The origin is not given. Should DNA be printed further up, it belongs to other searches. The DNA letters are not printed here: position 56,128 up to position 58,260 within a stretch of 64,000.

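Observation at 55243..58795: Orphan HD-phosphohydrolase / extended DHQS-like cyclase / DxD-protein operon: candidate undescribed cyclitol pathway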

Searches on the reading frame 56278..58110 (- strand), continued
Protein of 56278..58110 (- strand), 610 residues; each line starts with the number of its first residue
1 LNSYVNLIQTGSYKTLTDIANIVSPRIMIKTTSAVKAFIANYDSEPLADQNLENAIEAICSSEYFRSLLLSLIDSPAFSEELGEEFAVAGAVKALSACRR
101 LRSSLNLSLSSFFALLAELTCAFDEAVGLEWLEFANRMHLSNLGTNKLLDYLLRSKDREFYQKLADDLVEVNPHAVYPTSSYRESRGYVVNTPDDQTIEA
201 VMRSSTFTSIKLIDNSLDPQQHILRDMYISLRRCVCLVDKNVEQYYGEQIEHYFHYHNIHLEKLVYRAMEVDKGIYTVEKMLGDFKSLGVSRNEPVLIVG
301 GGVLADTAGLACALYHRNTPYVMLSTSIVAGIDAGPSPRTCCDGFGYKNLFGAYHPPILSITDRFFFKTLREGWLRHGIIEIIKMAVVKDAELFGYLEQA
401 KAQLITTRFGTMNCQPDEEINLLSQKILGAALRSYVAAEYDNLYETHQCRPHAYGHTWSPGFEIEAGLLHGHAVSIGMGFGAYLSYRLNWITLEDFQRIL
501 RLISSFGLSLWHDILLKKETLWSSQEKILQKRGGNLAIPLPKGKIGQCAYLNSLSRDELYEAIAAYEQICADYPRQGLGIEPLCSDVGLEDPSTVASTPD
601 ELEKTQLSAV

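Call 8: find_homologous_proteins(query=window:56278-58110:-, max_evalue=1e-10)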
Query window:56278-58110:- (610 aa): 1553 proteins with E <= 1e-10 among 8000 candidates; the best 120 are listed.
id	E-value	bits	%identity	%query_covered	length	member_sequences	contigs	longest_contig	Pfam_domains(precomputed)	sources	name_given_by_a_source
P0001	0.0e+0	1212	90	95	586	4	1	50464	PF24621.3,PF01761.27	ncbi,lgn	ncbi:MAG: sedoheptulose 7-phosphate cyclase [Spirulinaceae cyanobacterium]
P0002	0.0e+0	1113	83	94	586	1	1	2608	PF24621.3,PF01761.27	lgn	-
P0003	0.0e+0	1104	82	96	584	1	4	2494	PF24621.3,PF01761.27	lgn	-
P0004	0.0e+0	1102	82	96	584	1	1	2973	PF24621.3,PF01761.27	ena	-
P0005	0.0e+0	1102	82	96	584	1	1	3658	PF24621.3,PF01761.27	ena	-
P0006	0.0e+0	1100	83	96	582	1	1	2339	PF24621.3,PF01761.27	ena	-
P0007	0.0e+0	1094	82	96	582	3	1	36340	PF24621.3,PF01761.27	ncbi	ncbi:MAG: sedoheptulose 7-phosphate cyclase [Xenococcaceae cyanobacterium]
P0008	0.0e+0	1086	81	96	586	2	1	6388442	PF24621.3,PF01761.27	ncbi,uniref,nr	ncbi:sedoheptulose 7-phosphate cyclase [Pleurocapsa sp. PCC 7319]|uniref:sedoheptulose 7-phosphate c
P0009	0.0e+0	1082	81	96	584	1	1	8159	PF24621.3,PF01761.27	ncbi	ncbi:MAG TPA: 3-dehydroquinate synthase [Xenococcaceae cyanobacterium]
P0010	0.0e+0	1080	81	96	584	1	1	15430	PF24621.3,PF01761.27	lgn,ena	-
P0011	0.0e+0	1077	80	94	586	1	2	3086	PF24621.3,PF01761.27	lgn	-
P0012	0.0e+0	1076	81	95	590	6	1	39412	PF24621.3,PF01761.27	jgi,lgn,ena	-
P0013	0.0e+0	1075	80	94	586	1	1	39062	PF24621.3,PF01761.27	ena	-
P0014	0.0e+0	1074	82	93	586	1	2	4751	PF24621.3,PF01761.27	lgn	-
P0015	0.0e+0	1074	80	96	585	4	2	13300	PF24621.3,PF01761.27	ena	-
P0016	0.0e+0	1074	80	96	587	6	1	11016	PF24621.3,PF01761.27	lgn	-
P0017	0.0e+0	1073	80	96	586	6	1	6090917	PF24621.3,PF01761.27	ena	-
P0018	0.0e+0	1072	80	96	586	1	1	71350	PF24621.3,PF01761.27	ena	-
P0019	0.0e+0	1072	80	96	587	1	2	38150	PF24621.3,PF01761.27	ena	-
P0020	0.0e+0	1070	80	94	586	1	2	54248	PF24621.3,PF01761.27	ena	-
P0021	0.0e+0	1070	80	96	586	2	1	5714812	PF24621.3,PF01761.27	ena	-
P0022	0.0e+0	1069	80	96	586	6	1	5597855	PF24621.3,PF01761.27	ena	-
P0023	0.0e+0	1068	80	96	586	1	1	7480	PF24621.3,PF01761.27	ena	-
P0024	0.0e+0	1068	80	96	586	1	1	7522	PF24621.3,PF01761.27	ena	-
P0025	0.0e+0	1068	80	94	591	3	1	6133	PF24621.3,PF01761.27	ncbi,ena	-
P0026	0.0e+0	1067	79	96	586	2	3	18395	PF24621.3,PF01761.27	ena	-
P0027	0.0e+0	1066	79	96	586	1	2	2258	PF24621.3,PF01761.27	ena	-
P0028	0.0e+0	1066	81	93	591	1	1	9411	PF24621.3,PF01761.27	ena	-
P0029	0.0e+0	1065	79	96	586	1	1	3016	PF24621.3,PF01761.27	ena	-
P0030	0.0e+0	1065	80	94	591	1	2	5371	PF24621.3,PF01761.27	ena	-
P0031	0.0e+0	1064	79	96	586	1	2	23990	PF24621.3,PF01761.27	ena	-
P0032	0.0e+0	1064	80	94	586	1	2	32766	PF24621.3,PF01761.27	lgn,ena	-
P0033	0.0e+0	1064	79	96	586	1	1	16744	PF24621.3,PF01761.27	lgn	-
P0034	0.0e+0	1063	80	94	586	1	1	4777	PF24621.3,PF01761.27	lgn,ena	-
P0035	0.0e+0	1063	79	96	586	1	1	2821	PF24621.3,PF01761.27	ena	-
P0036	0.0e+0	1063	79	96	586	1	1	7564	PF24621.3,PF01761.27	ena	-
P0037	0.0e+0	1063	79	96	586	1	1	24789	PF24621.3,PF01761.27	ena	-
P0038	0.0e+0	1063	78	96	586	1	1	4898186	PF24621.3,PF01761.27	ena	-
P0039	0.0e+0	1062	79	96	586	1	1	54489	PF24621.3,PF01761.27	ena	-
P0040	0.0e+0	1062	79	96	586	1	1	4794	PF24621.3,PF01761.27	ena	-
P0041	0.0e+0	1062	79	96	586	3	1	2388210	PF24621.3,PF01761.27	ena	-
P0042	0.0e+0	1062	79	96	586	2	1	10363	PF24621.3,PF01761.27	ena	-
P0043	0.0e+0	1062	80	94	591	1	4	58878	PF24621.3,PF01761.27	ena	-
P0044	0.0e+0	1062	80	94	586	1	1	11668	PF24621.3,PF01761.27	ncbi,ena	-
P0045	0.0e+0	1061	79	94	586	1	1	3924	PF24621.3,PF01761.27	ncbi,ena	-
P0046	0.0e+0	1061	79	94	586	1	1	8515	PF24621.3,PF01761.27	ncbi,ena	-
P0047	0.0e+0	1061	78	96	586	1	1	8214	PF24621.3,PF01761.27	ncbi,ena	-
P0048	0.0e+0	1061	80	94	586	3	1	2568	PF24621.3,PF01761.27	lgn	-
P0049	0.0e+0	1061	80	93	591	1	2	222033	PF24621.3,PF01761.27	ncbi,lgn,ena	ncbi:MAG: sedoheptulose 7-phosphate cyclase [Cyanobacteria bacterium P01_A01_bin.45]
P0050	0.0e+0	1061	80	94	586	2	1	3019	PF24621.3,PF01761.27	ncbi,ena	-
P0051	0.0e+0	1059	78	96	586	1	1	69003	PF24621.3,PF01761.27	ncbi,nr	ncbi:sedoheptulose 7-phosphate cyclase [Pleurocapsales cyanobacterium LEGE 10410]|nr:sedoheptulose 7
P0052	0.0e+0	1058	79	96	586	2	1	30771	PF24621.3,PF01761.27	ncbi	-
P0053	0.0e+0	1057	79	94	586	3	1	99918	PF24621.3,PF01761.27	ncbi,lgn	-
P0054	0.0e+0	1056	80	93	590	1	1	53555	PF24621.3,PF01761.27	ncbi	ncbi:MAG: sedoheptulose 7-phosphate cyclase [Cyanophyceae cyanobacterium]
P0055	0.0e+0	1055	79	94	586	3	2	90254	PF24621.3,PF01761.27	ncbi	ncbi:MAG: sedoheptulose 7-phosphate cyclase [Cyanobacteria bacterium P01_G01_bin.39]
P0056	0.0e+0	1055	79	95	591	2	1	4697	PF24621.3,PF01761.27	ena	-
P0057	0.0e+0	1054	78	96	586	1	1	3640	PF24621.3,PF01761.27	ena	-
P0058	0.0e+0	1053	78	96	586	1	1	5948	PF24621.3,PF01761.27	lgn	-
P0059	0.0e+0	1053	80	95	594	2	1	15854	PF24621.3,PF01761.27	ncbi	ncbi:MAG: sedoheptulose 7-phosphate cyclase [Cyanobacteria bacterium P01_G01_bin.38]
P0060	0.0e+0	1052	78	96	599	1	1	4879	PF24621.3,PF01761.27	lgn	-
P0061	0.0e+0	1052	79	94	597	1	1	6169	PF24621.3,PF01761.27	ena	-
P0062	0.0e+0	1052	79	94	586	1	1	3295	PF24621.3,PF01761.27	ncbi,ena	-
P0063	0.0e+0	1052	79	94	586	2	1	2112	PF24621.3,PF01761.27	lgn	-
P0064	0.0e+0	1052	79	94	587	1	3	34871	PF24621.3,PF01761.27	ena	-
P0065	0.0e+0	1051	79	96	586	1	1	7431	PF24621.3,PF01761.27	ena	-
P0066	0.0e+0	1051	79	94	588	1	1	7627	PF24621.3,PF01761.27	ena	-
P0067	0.0e+0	1050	79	94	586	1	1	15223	PF24621.3,PF01761.27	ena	-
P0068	0.0e+0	1049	78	96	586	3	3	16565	PF24621.3,PF01761.27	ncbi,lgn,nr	ncbi:MAG: sedoheptulose 7-phosphate cyclase [Pleurocapsa sp. SU_5_0]|nr:sedoheptulose 7-phosphate cy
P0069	0.0e+0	1049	78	96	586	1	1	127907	PF24621.3,PF01761.27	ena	-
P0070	0.0e+0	1049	78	96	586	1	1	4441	PF24621.3,PF01761.27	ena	-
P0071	0.0e+0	1048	78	96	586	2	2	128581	PF24621.3,PF01761.27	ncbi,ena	-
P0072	0.0e+0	1047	78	96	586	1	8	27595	PF24621.3,PF01761.27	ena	-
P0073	0.0e+0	1047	78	95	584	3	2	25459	PF24621.3,PF01761.27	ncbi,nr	ncbi:MAG: sedoheptulose 7-phosphate cyclase [Xenococcus sp. MO_188.B8]|nr:sedoheptulose 7-phosphate 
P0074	0.0e+0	1047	78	94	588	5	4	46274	PF24621.3,PF01761.27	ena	-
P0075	0.0e+0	1047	78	96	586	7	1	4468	PF24621.3,PF01761.27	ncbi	ncbi:MAG: sedoheptulose 7-phosphate cyclase [Cyanobacteria bacterium J06638_38]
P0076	0.0e+0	1046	77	96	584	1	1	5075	PF24621.3,PF01761.27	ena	-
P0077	0.0e+0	1046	78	95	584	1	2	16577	PF24621.3,PF01761.27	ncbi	-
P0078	0.0e+0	1045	77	95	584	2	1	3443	PF24621.3,PF01761.27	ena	-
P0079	0.0e+0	1044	79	94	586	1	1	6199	PF24621.3,PF01761.27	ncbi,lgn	ncbi:MAG: sedoheptulose 7-phosphate cyclase [Cyanobacteria bacterium P01_C01_bin.72]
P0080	0.0e+0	1043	78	96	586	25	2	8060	PF24621.3,PF01761.27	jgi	jgi:3-dehydroquinate synthetase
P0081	0.0e+0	1042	78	96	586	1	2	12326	PF24621.3,PF01761.27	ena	-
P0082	0.0e+0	1042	77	96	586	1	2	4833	PF24621.3,PF01761.27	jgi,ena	-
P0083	0.0e+0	1042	78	96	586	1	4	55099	PF24621.3,PF01761.27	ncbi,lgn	ncbi:MAG: sedoheptulose 7-phosphate cyclase [Cyanobacteria bacterium J06607_15]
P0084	0.0e+0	1041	79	94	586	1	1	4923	PF24621.3,PF01761.27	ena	-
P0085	0.0e+0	1041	78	96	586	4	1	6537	PF24621.3,PF01761.27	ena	-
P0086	0.0e+0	1041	78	96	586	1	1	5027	PF24621.3,PF01761.27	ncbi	ncbi:MAG: sedoheptulose 7-phosphate cyclase [Cyanobacteria bacterium J06555_3]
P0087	0.0e+0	1041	77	96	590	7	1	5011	PF24621.3,PF01761.27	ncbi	ncbi:MAG: sedoheptulose 7-phosphate cyclase [Pleurocapsa sp.]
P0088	0.0e+0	1040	78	96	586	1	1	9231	PF24621.3,PF01761.27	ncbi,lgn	ncbi:MAG: sedoheptulose 7-phosphate cyclase [Cyanobacteria bacterium J06643_13]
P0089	0.0e+0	1040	78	96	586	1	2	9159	PF24621.3,PF01761.27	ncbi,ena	-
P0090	0.0e+0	1040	78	96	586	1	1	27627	PF24621.3,PF01761.27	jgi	-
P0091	0.0e+0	1040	78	93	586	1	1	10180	PF24621.3,PF01761.27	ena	-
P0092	0.0e+0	1040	78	96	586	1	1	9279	PF24621.3,PF01761.27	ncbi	ncbi:MAG: sedoheptulose 7-phosphate cyclase [Cyanobacteria bacterium J06631_6]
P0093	0.0e+0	1040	77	96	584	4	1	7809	PF24621.3,PF01761.27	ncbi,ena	-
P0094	0.0e+0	1040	78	96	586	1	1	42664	PF24621.3,PF01761.27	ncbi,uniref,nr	ncbi:3-dehydroquinate synthase [Pleurocapsa sp. CCALA 161]|uniref:sedoheptulose 7-phosphate cyclase 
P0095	0.0e+0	1039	78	96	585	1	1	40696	PF24621.3,PF01761.27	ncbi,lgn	ncbi:MAG: sedoheptulose 7-phosphate cyclase [Cyanobacteria bacterium P01_G01_bin.19]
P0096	0.0e+0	1039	78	96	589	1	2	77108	PF24621.3,PF01761.27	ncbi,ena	-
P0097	0.0e+0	1039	78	96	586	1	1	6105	PF24621.3,PF01761.27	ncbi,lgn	ncbi:MAG: sedoheptulose 7-phosphate cyclase [Cyanobacteria bacterium J06648_1]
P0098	0.0e+0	1039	78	93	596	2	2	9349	PF24621.3,PF01761.27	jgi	jgi:3-dehydroquinate synthetase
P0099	0.0e+0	1039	77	96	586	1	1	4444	PF24621.3,PF01761.27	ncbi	ncbi:MAG: sedoheptulose 7-phosphate cyclase [Cyanobacteria bacterium J06600_6]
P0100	0.0e+0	1038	77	96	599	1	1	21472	PF24621.3,PF01761.27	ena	-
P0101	0.0e+0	1038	78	96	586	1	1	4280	PF24621.3,PF01761.27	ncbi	ncbi:MAG: sedoheptulose 7-phosphate cyclase [Cyanobacteria bacterium J06623_1]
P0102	0.0e+0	1038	77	96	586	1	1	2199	PF24621.3,PF01761.27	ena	-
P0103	0.0e+0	1037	78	96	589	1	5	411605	PF24621.3,PF01761.27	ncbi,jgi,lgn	jgi:3-dehydroquinate synthase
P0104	0.0e+0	1037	77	96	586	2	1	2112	PF24621.3,PF01761.27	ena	-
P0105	0.0e+0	1036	78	96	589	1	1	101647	PF24621.3,PF01761.27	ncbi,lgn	ncbi:MAG: sedoheptulose 7-phosphate cyclase [Microcoleaceae cyanobacterium]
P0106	0.0e+0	1036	77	95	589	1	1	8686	PF24621.3,PF01761.27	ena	-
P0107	0.0e+0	1036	78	94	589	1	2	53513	PF24621.3,PF01761.27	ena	-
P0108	0.0e+0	1036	77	96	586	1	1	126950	PF24621.3,PF01761.27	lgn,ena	-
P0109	0.0e+0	1036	78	96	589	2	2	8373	PF24621.3,PF01761.27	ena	-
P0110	0.0e+0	1035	77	96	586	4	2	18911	PF24621.3,PF01761.27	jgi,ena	-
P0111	0.0e+0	1035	79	93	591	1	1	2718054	PF24621.3,PF01761.27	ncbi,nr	ncbi:MAG: sedoheptulose 7-phosphate cyclase [Leptolyngbya sp. SIO1E4]|nr:sedoheptulose 7-phosphate c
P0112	0.0e+0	1035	78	93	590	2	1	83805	PF24621.3,PF01761.27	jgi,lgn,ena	-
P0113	0.0e+0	1034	77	95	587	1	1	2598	PF24621.3,PF01761.27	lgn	-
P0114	0.0e+0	1034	77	96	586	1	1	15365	PF24621.3,PF01761.27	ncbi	ncbi:MAG: sedoheptulose 7-phosphate cyclase [Cyanobacteria bacterium J06621_12]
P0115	0.0e+0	1034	77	95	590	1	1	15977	PF24621.3,PF01761.27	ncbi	ncbi:MAG: sedoheptulose 7-phosphate cyclase [Cyanobacteria bacterium P01_F01_bin.86]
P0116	0.0e+0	1033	76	96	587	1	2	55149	PF24621.3,PF01761.27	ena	-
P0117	0.0e+0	1033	78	94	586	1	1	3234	PF24621.3,PF01761.27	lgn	-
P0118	0.0e+0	1033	78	94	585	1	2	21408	PF24621.3,PF01761.27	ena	-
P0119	0.0e+0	1033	79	93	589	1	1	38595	PF24621.3,PF01761.27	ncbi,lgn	ncbi:MAG: sedoheptulose 7-phosphate cyclase [Microcoleaceae cyanobacterium]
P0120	0.0e+0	1033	77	95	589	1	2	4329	PF24621.3,PF01761.27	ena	-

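Call 11: find_related_loci(query=window:56278-58029:-, collection=genome_contigs, flank=6000)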
Query window:56278-58029:- (583 aa) in genome_contigs; peptide patterns used: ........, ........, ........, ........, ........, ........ (x = any residue, [..] = any of these).
288 stretches matched a pattern; 244 encode a relative of the query (tblastn E <= 1e-3); the best 80 are kept; 80 distinct loci.
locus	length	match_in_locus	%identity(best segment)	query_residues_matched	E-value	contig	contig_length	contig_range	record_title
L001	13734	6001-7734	90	1-578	0e+0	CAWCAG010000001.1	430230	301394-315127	MAG: uncultured cyanobacterium isolate MFD03250.bin.1.162 genome assembly, contig: contig_11573, whole genome shotgun se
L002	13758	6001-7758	80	1-583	0e+0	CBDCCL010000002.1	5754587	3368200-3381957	MAG: Waterburya sp. isolate eb289601-778f-4048-8397-0450b9cb4c95 genome assembly, contig: contig_2, whole genome shotgun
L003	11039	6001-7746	80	1-582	0e+0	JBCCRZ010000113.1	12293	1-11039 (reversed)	MAG: Cyanobacteria bacterium P01_D01_bin.44 k141_365150_length_12293_cov_67.6959, whole genome shotgun sequence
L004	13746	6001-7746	82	1-583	0e+0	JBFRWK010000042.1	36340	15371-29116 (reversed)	MAG: Xenococcaceae cyanobacterium isolate 05_out_wi_poop_bin.3 05outWiPooB3_c_000000409868, whole genome shotgun sequenc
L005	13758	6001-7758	79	1-583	0e+0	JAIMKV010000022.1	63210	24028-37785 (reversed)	MAG: Myxosarcina sp. GA_180221_E-2-1-MAG-40_15 NODE_113_length_63263_cov_9.481822, whole genome shotgun sequence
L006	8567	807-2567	79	1-583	0e+0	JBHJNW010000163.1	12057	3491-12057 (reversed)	MAG: Pleurocapsa sp. isolate al_S4C427_1 S4Ck119_471893, whole genome shotgun sequence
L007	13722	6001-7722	80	1-574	0e+0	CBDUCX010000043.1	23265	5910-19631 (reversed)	MAG TPA_asm: uncultured Pleurocapsa sp. isolate ERR2431958_binner13_Refined_38 genome assembly, contig: ERZ23878668.277,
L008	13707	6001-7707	80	1-569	0e+0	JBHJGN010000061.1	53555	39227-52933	MAG: Cyanophyceae cyanobacterium isolate sb_S3C1218_1 S3Ck141_661569, whole genome shotgun sequence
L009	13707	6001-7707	80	1-569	0e+0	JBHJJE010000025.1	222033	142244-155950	MAG: Mastigocoleus sp. isolate pac_S11C2856_1 S11Ck141_1909494, whole genome shotgun sequence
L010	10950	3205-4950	80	1-582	0e+0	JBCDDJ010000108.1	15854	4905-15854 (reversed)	MAG: Cyanobacteria bacterium P01_G01_bin.38 k141_970014_length_15854_cov_127.4276, whole genome shotgun sequence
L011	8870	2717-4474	78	1-583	0e+0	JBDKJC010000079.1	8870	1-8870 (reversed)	MAG: Cyanobacteriota bacterium isolate guil_2019_sw_WHONDRS-S19S_0049_A_bin.22 scaffold_0001112, whole genome shotgun se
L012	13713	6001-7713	80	1-571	0e+0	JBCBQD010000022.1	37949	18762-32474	MAG: Cyanobacteria bacterium J06635_1 NODE_22_length_37949_cov_15.146969, whole genome shotgun sequence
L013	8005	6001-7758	78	1-583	0e+0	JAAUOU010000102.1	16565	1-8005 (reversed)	MAG: Hyellaceae cyanobacterium CSU_1_1 NODE_941_length_16565_cov_4.37596, whole genome shotgun sequence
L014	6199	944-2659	79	1-572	0e+0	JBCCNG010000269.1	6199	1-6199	MAG: Cyanobacteria bacterium P01_C01_bin.72 k141_48950_length_6199_cov_20.9987, whole genome shotgun sequence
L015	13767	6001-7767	78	1-583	0e+0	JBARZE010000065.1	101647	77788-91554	MAG: Microcoleaceae cyanobacterium isolate MFD12149_ilm_asm_bin22 k127_158875, whole genome shotgun sequence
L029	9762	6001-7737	76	1-579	0e+0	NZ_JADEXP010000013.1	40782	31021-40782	Leptolyngbya cf. ectocarpi LEGE 11479 NODE_74_length_40782_cov_3.46944_(reversed), whole genome shotgun sequence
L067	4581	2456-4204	73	1-578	0e+0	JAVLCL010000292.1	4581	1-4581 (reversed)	MAG: Halothece sp. Uz-M2-17 NODE_3686_length_4581_cov_3.445426, whole genome shotgun sequence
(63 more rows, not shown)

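Call 36: search_protein_representatives(protein=window:56278-58029:-)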
Query: 583 residues. Proteins with E-value up to 0.001 (for the whole library): 15226; up to 1e-10: 7767; up to 1e-30: 295. The best 150 are listed.
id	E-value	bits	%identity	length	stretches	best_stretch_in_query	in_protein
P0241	1.4e-216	736.8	60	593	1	6-570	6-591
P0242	1.3e-199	680.8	61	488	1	89-570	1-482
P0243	7.2e-190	648.6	52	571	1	21-570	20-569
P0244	1.4e-183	627.9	53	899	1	27-573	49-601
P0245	7.3e-168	576.0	49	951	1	22-566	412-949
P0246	6.6e-167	572.8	56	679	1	122-575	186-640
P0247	1.5e-160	551.8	56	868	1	128-570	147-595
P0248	3.0e-156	537.6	52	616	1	64-567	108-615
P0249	3.6e-154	530.7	65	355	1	181-532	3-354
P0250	2.9e-152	524.5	47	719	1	17-567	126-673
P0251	3.8e-145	501.0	50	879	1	128-568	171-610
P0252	4.7e-144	497.3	66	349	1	1-343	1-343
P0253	1.4e-135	469.4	50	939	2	221-571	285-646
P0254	1.2e-130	453.1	41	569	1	32-566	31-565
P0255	2.3e-105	369.6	55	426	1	49-384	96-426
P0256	3.2e-103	362.5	44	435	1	148-554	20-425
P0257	6.5e-97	341.7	45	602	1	180-550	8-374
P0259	1.0e-92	327.9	39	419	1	151-554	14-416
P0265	7.2e-80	285.5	42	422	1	189-536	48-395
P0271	1.8e-71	257.7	37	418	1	178-540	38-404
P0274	7.6e-65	235.9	34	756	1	169-582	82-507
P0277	4.6e-62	226.7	36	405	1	182-555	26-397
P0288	2.0e-51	191.6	33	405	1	191-555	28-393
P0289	3.4e-51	190.8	31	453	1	184-562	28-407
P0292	2.4e-48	181.4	34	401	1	202-541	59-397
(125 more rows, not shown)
